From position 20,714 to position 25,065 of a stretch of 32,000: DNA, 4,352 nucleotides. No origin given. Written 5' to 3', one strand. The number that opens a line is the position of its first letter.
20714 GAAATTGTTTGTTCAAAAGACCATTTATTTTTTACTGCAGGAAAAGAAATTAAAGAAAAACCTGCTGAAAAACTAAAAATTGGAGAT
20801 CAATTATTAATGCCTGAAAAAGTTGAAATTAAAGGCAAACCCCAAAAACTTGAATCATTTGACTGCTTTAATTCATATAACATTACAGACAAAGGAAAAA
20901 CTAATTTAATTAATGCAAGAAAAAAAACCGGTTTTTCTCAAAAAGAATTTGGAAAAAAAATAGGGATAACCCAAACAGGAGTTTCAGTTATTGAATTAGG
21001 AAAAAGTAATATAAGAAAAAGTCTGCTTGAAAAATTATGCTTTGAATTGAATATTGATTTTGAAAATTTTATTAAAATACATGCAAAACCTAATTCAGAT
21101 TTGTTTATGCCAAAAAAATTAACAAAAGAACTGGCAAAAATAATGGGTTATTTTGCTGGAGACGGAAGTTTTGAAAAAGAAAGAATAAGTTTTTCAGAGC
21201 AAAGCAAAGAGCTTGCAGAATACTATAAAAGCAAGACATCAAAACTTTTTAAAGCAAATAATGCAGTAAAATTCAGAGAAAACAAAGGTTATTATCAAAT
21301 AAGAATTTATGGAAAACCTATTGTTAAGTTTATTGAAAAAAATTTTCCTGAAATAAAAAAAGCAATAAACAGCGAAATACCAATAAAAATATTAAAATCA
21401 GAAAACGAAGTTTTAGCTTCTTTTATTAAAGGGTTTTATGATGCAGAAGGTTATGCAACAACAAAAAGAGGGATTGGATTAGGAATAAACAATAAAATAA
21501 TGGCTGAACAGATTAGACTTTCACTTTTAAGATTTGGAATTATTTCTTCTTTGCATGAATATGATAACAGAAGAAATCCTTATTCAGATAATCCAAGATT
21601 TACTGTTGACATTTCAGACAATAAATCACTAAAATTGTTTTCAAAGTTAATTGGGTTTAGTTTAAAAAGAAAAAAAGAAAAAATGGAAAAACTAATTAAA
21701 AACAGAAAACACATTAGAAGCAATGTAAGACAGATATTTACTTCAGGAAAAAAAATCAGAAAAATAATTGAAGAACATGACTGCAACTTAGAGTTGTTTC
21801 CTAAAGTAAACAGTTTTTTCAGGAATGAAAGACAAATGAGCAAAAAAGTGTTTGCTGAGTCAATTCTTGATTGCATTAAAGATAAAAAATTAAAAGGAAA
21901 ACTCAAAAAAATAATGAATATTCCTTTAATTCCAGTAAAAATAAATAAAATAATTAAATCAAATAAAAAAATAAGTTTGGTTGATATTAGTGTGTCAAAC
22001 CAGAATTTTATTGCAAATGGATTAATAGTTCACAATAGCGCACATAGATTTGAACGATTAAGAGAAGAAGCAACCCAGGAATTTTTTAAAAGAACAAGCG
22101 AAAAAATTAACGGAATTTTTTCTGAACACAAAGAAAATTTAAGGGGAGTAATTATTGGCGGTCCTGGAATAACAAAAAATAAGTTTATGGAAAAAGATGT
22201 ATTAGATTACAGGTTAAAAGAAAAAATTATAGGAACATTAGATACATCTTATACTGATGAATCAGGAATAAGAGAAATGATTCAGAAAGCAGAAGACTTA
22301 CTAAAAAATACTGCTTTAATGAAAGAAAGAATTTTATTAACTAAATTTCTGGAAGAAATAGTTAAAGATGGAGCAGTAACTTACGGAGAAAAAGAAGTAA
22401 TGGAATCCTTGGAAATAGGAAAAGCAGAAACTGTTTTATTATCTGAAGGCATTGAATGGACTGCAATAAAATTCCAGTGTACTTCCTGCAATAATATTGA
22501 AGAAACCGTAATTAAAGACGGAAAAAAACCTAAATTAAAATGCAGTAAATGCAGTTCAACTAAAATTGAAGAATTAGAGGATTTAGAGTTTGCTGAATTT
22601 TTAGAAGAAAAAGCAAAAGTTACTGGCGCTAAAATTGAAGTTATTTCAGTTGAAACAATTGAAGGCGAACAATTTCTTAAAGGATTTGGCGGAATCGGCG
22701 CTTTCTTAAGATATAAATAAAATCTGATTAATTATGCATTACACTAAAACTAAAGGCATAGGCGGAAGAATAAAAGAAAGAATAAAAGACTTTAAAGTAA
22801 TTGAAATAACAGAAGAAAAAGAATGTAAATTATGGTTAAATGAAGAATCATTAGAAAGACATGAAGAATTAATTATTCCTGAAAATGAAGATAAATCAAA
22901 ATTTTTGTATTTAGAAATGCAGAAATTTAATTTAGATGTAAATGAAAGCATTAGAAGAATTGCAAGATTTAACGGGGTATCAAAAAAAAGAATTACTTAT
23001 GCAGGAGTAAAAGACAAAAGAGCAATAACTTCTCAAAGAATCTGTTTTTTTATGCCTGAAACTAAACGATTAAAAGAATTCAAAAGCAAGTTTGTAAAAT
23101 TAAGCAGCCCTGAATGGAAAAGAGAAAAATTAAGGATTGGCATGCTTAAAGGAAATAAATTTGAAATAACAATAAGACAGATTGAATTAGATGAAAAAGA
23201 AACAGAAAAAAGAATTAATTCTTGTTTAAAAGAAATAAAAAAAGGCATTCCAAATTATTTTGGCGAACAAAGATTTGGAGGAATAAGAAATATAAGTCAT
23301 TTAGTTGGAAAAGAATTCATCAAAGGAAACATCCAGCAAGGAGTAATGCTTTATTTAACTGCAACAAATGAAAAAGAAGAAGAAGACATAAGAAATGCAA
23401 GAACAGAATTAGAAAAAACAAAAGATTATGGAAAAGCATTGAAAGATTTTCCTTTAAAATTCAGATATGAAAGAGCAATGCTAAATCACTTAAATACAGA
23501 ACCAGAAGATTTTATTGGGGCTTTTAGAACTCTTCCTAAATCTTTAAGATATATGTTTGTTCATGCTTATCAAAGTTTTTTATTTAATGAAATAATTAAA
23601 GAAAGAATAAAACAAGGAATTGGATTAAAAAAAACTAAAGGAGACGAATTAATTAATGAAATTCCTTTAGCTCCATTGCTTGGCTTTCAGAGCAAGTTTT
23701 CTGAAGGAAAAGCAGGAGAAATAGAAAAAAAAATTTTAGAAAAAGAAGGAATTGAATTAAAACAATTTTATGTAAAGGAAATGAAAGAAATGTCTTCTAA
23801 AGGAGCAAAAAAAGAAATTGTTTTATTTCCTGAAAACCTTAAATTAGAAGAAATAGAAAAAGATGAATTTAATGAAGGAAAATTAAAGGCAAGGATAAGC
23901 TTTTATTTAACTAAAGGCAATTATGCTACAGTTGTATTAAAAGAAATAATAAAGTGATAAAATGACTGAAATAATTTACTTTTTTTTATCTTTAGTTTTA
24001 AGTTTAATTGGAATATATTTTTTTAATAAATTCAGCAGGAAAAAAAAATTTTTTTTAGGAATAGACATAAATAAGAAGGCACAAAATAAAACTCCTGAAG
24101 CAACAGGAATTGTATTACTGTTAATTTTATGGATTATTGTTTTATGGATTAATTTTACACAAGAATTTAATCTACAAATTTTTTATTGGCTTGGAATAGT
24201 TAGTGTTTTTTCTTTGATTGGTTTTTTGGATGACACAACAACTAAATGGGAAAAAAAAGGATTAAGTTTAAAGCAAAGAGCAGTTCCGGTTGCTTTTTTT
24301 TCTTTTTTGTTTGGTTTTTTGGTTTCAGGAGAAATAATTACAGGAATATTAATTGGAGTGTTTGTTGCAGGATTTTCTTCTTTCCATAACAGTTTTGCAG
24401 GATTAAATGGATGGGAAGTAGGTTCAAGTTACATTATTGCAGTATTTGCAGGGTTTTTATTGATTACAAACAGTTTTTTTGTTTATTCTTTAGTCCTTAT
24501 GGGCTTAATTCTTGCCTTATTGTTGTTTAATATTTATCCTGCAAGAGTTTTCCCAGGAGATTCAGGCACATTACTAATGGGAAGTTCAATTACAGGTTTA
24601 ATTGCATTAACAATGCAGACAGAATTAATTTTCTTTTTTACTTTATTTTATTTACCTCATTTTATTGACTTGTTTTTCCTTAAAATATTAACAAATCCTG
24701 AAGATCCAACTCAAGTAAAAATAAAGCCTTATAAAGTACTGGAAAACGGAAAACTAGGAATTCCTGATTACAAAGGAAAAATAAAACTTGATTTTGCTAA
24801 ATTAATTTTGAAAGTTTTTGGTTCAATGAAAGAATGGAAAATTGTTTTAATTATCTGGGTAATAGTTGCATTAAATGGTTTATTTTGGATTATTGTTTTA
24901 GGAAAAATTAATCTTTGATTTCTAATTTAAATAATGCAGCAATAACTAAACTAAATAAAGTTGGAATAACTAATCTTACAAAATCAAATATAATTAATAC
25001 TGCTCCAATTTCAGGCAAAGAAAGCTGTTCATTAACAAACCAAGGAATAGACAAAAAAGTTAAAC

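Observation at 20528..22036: Intein inserted immediately after the catalytic GGQ of aRF1, carrying an XRE-like HTH in addition to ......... motifs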

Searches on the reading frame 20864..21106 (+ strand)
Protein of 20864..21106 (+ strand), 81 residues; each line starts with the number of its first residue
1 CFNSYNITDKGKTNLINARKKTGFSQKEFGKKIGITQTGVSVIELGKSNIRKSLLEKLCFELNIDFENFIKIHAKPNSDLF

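Call 63: search_protein_families(library=pfam, proteins=[window:20864-21106:+], max_evalue=10)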
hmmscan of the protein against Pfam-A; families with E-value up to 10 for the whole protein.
window:20864-21106:+ (81 aa): 9 families
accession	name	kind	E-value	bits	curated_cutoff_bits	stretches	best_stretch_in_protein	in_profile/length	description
PF01381.28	HTH_3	-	3.9e-10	40.1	23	1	17-66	3-52/55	Helix-turn-helix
PF22495.2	HTH_92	-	1.9e-05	24.3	27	1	18-47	3-32/45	RsaL-like HTH domain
PF12844.13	HTH_19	-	2.4e-05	24.6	30.2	1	17-65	6-54/64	Helix-turn-helix domain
PF13443.12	HTH_26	-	0.0001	22.9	22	1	15-72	2-60/63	Cro/C1-type HTH DNA-binding domain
PF13560.12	HTH_31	-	0.00043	21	27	1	18-59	9-51/64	Helix-turn-helix domain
PF13744.12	HTH_37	-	0.067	13.5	27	1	16-59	24-65/80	Helix-turn-helix domain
PF03735.19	ENT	-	0.078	13.5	28.5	1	48-79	27-58/71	ENT domain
PF19960.5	EAD7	-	0.1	12.8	32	1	55-69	14-28/62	Effector-associated domain 7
PF25025.1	EF-Ts_N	-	0.19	12.2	33.2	1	4-26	6-28/60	Elongation factor Ts, mitochondrial, N-terminal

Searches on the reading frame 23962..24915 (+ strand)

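Call 67: search_protein_families(library=ncbifam, proteins=[window:23962-24915:+], max_evalue=0.00001)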
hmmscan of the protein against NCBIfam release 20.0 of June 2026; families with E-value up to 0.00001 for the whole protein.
window:23962-24915:+ (318 aa): 1 family
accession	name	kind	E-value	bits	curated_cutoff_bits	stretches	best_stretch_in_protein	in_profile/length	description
TIGR00445.1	mraY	equivalog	5.7e-09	35.9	192.05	1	169-224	197-251/321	phospho-N-acetylmuramoyl-pentapeptide-transferase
